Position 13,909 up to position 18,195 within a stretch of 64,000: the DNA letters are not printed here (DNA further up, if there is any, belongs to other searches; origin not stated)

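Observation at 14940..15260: The PUL's hybrid two-component regulator has HisKA, REC and AraC domains but no room for an ATPase (HATPase_c) domain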

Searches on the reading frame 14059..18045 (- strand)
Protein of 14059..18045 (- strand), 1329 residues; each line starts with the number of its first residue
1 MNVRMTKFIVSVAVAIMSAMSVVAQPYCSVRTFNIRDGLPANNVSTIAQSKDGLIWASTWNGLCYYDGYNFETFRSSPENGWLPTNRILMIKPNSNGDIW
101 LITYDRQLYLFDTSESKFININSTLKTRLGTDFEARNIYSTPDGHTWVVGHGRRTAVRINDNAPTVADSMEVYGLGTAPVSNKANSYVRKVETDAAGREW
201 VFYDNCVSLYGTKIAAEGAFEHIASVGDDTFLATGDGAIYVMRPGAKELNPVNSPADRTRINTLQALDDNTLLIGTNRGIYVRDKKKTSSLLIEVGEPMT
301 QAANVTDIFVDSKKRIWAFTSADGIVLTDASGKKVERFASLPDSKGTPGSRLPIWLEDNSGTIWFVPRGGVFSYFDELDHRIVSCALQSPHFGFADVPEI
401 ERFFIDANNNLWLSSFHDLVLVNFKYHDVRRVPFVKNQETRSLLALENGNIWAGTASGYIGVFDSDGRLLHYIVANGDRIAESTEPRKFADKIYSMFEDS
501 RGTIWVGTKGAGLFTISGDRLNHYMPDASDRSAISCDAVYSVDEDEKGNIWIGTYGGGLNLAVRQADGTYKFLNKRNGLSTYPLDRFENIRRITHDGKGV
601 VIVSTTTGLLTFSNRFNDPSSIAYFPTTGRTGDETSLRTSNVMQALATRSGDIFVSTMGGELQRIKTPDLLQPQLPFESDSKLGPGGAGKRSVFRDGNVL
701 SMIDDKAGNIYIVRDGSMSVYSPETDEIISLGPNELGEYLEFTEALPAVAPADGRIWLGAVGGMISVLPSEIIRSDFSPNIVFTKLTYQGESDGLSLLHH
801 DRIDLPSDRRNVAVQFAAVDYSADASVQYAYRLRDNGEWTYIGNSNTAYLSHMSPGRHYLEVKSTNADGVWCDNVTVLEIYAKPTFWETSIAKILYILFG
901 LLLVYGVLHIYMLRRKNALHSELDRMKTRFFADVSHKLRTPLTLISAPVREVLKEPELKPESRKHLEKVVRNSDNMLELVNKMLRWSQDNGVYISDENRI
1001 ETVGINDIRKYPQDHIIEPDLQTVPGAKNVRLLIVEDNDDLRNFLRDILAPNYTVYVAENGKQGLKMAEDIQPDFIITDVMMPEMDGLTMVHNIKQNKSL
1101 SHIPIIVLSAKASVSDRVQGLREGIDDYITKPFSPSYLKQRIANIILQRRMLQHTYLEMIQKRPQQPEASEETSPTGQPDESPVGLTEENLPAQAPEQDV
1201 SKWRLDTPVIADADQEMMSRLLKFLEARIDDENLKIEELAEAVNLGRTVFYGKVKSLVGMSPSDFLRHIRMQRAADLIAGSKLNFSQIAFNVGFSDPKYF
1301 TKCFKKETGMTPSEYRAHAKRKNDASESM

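Call 3: search_protein_families(library=pfam, proteins=[window:14059-18045:-], max_evalue=10)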
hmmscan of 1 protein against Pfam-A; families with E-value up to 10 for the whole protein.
window:14059-18045:- (1329 aa): 13 families
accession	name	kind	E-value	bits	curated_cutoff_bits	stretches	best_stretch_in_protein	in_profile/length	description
PF00072.30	Response_reg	-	3.8e-27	95.1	30.2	1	1033-1142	2-110/111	Response regulator receiver domain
PF07494.17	Reg_prop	-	7e-27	90.5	20.4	4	491-509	5-23/24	Two component regulator propeller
PF12833.13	HTH_18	-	6.8e-21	74.8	33.6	1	1239-1317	1-79/80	Helix-turn-helix domain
PF00165.29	HTH_AraC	-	8e-19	67.7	26.6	2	1281-1316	7-41/42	Bacterial regulatory helix-turn-helix proteins, AraC family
PF00512.31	HisKA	-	1.9e-12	47.5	26.9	1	926-988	1-62/66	His Kinase A (phospho-acceptor) domain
PF07495.19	Y_Y_Y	-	1.5e-05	25.3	26.6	1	820-880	1-62/65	Y_Y_Y domain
PF16819.11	DUF5074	-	1.5e-05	24.6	27.2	2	263-337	102-177/353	Domain of unknown function (DUF5074)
PF15533.11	Ntox33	-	0.00055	20.8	28.4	0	345-370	29-53/65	Bacterial toxin 33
PF24796.1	WDR55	-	0.059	12.8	200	1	227-328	65-163/296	WDR55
PF23754.1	Beta-prop_IP5PC_F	-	0.11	11.8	27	1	438-475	289-365/392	IP5P C-F beta-propeller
PF23409.1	Beta-prop_EML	-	0.12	12.3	88.2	1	230-325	170-264/267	Echinoderm microtubule-associated protein first beta-propeller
PF23748.1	Beta-prop_LRRK2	-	0.25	10.7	26.9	0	438-468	274-304/359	LRRK2 beta propeller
PF00027.35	cNMP_binding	-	0.27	11.7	27.5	1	693-735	3-49/89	Cyclic nucleotide-binding domain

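Call 4: search_protein_families(library=ncbifam, proteins=[window:14059-18045:-], max_evalue=1)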
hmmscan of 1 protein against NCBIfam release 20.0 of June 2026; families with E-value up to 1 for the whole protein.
window:14059-18045:- (1329 aa): 148 families (the best 25 are shown)
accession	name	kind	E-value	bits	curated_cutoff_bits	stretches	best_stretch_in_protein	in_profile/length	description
NF047465.1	hybrid_HK_LvrA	exception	1.8e-46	158.6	1200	2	1005-1153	445-591/819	hybrid histidine kinase/response regulator LvrA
NF045944.1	ResRegRpaBCyano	equivalog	5.6e-29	101.1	330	1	1033-1152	1-116/229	response regulator transcription factor RpaB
TIGR02154.1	PhoB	equivalog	2.8e-28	98.8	296.2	1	1030-1155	3-127/226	phosphate regulon transcriptional regulator PhoB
NF007135.0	PRK09581.1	equivalog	6e-27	94.6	474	1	1031-1152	4-126/457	PleD family two-component system response regulator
NF008318.0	PRK11107.1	equivalog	8.3e-26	90.3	890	2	1027-1163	665-802/920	two-component sensor histidine kinase BarA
NF051850.1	RespRegRprY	equivalog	2.7e-25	89.1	370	1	1029-1147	4-121/234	response regulator transcription factor RprY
NF053854.1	RespRegPhoBBctds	equivalog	6.9e-25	87.7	270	1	1032-1154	1-122/225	two-component system response regulator PhoB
TIGR01387.1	cztR_silR_copR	subfamily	2.1e-24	86.4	279.2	1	1032-1159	1-127/218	heavy metal response regulator transcription factor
NF041733.1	resp_reg_CseB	equivalog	1.4e-23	83.5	350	1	1031-1155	2-122/228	two-component system response regulator CseB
NF040689.1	MtrAB_MtrA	equivalog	4.6e-23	81.7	300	1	1032-1148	1-115/219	MtrAB system response regulator MtrA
NF007982.1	PRK10710.1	equivalog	2.9e-22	79.4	380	1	1028-1154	6-129/235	envelope stress response regulator BaeR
NF033120.0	vanR_FM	exception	5.1e-22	78.6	460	1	1028-1151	2-122/231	vancomycin resistance response regulator transcription factor, VanR-F/VanR-M family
NF007005.1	PRK09468.1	equivalog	5.7e-22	78.3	331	1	1029-1151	3-123/237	osmolarity response regulator transcription factor OmpR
NF045505.1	RR_RssB_Pseudo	equivalog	1.2e-21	77.3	700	1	1029-1150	5-125/394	two-component system response regulator RssB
NF040534.1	resp_reg_YycF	equivalog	1.2e-21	77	340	1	1031-1150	2-118/231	response regulator YycF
NF012023.0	PRK15479.1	equivalog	3.3e-20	72.6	337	1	1030-1147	1-117/224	transcriptional regulator TctD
NF008469.0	PRK11361.1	equivalog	1.1e-18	67.2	714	1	1030-1143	5-117/461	acetoacetate metabolism transcriptional regulator AtoC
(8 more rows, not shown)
